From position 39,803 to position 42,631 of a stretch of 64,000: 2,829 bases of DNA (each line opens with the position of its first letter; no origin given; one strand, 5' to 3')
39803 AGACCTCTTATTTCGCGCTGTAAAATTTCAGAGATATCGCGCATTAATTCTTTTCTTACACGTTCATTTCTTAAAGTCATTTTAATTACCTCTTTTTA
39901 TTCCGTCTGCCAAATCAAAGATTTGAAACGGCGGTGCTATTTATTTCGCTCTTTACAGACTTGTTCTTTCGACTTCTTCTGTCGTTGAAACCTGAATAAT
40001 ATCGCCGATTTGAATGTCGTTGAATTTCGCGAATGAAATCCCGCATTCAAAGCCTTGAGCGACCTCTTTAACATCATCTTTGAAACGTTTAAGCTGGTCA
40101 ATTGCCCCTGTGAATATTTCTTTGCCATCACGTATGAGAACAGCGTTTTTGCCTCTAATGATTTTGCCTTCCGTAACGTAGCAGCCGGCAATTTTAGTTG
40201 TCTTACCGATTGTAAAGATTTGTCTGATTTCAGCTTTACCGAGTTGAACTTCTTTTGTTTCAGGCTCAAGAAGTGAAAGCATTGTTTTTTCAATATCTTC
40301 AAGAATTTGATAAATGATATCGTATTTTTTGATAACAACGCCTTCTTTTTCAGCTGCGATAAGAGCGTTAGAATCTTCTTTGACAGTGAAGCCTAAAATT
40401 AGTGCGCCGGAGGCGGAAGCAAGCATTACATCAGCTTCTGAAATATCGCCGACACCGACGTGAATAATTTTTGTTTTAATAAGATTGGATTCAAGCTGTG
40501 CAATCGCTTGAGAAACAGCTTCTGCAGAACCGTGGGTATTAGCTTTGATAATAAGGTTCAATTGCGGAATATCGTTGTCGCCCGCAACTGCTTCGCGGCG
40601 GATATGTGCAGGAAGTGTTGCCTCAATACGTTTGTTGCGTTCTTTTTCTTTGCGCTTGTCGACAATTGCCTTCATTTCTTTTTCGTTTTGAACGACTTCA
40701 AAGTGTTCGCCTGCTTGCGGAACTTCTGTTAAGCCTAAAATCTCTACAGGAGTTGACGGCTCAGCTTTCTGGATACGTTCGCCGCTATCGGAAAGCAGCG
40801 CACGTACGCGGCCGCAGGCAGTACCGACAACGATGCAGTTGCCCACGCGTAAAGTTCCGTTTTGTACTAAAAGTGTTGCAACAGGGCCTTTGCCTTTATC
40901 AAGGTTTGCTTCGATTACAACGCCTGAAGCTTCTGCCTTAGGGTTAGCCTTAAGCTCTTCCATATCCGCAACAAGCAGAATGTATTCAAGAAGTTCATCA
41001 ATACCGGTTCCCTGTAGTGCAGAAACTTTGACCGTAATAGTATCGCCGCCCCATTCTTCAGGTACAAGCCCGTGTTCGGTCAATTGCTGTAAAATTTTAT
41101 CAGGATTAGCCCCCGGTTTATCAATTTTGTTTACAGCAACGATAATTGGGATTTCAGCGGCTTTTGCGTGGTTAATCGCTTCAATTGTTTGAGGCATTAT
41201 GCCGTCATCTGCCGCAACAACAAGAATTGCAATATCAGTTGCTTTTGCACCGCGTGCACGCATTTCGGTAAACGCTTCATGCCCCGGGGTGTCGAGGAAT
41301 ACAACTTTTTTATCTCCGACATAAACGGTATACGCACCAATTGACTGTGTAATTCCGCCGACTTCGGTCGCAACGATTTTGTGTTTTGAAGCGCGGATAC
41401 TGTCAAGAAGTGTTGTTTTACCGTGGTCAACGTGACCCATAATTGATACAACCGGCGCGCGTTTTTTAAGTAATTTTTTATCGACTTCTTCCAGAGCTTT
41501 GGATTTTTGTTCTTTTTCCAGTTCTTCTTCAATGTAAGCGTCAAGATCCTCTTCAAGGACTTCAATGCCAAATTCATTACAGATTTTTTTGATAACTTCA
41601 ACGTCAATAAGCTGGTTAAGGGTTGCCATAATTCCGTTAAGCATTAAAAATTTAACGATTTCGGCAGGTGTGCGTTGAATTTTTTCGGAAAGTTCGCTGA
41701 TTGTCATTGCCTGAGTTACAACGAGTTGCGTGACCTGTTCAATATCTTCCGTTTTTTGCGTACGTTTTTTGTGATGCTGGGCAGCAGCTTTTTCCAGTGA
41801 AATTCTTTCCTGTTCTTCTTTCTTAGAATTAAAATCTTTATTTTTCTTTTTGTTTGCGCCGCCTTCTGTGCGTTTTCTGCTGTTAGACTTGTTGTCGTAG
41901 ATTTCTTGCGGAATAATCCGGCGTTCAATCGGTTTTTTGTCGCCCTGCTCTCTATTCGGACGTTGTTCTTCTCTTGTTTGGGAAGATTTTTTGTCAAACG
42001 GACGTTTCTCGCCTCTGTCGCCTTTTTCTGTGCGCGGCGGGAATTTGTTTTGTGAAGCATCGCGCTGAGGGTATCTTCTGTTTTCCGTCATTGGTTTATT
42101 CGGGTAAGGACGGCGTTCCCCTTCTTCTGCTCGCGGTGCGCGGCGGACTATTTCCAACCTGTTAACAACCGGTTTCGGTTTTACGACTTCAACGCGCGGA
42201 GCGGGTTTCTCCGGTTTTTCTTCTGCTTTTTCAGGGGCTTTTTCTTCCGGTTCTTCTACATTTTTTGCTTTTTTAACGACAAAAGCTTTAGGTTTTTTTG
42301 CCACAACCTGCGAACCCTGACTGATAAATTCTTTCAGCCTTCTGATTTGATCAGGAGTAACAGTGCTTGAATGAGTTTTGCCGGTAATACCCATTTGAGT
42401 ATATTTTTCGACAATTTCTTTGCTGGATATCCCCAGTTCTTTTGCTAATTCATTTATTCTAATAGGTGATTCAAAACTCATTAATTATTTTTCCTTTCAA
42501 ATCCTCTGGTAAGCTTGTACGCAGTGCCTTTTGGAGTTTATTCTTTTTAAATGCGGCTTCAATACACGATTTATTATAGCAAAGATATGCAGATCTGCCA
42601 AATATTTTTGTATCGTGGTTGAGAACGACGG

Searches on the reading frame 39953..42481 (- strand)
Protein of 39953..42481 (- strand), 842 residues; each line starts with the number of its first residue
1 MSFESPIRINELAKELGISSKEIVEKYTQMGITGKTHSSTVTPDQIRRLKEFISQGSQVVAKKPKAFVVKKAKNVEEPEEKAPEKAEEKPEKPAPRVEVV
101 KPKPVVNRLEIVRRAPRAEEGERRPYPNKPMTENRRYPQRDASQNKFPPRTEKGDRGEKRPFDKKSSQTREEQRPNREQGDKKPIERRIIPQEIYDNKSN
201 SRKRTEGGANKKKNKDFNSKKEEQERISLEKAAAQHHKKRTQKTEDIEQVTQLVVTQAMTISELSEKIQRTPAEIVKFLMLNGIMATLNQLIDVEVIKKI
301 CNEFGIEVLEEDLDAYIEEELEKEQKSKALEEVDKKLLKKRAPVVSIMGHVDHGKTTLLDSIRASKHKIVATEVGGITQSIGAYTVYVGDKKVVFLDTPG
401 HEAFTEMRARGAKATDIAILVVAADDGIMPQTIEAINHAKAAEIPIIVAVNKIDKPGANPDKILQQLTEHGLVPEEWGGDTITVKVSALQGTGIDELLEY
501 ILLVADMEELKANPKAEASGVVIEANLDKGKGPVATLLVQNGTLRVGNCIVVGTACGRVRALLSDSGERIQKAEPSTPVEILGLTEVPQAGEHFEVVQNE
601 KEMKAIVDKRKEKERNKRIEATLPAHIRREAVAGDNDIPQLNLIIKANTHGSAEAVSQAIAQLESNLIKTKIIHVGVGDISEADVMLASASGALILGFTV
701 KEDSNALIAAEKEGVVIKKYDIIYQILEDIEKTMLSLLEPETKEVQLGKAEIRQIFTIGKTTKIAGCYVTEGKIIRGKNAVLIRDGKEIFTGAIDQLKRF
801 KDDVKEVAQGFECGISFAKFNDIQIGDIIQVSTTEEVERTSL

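Call 12: search_protein_families(library=ncbifam, proteins=[window:39953-42481:-], max_evalue=0.00001)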
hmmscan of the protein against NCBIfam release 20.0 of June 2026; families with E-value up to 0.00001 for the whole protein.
window:39953-42481:- (842 aa): 40 families (the best 25 are shown)
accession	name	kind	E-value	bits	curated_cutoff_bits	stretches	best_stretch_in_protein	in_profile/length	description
TIGR00487.1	IF-2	equivalog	3.1e-228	759.3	424.4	1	252-840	5-585/587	translation initiation factor IF-2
NF003078.0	PRK04004.1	equivalog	1.4e-55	189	468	2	339-455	8-140/598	translation initiation factor IF-2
TIGR00491.2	aIF-2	equivalog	7.8e-46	156.7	554.75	2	341-455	3-133/591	translation initiation factor IF-2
NF011418.0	PRK14845.1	equivalog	1e-36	126.1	756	2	356-455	475-590/1049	translation initiation factor IF-2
TIGR00231.1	small_GTP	domain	5.1e-32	110.9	42.5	1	343-501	4-162/164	GTP-binding protein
TIGR00475.1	selB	equivalog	1.1e-28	100.3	242.25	1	345-562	3-223/581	selenocysteine-specific translation elongation factor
TIGR01393.1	lepA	equivalog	1.3e-20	73.3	533.9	1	345-551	6-223/595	translation elongation factor 4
NF012153.1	tet_protect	equivalog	4.7e-20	71.4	775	1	343-468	25-142/614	tetracycline resistance ribosomal protection protein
TIGR01394.1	TypA_BipA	equivalog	1.1e-16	60.3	757.3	1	345-552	4-235/594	translational GTPase TypA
NF009381.0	PRK12740.1-5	subfamily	2.1e-16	59.5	583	1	342-470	33-153/692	elongation factor G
NF009373.0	PRK12736.1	subfamily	5.3e-15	55.1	452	1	345-553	15-247/394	elongation factor Tu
NF000120.3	47473_otr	exception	6.5e-15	54.7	900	1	343-469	27-145/608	tetracycline resistance ribosomal protection protein Otr(A)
NF001964.0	PRK00741.1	equivalog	2.6e-14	52.5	473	1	389-468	79-158/529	peptide chain release factor 3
TIGR00484.1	EF-G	equivalog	3.3e-14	52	659.4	1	345-469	13-153/691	elongation factor G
NF007583.0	PRK10218.1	equivalog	5.7e-14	51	1260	1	345-468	8-145/607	ribosome-dependent GTPase TypA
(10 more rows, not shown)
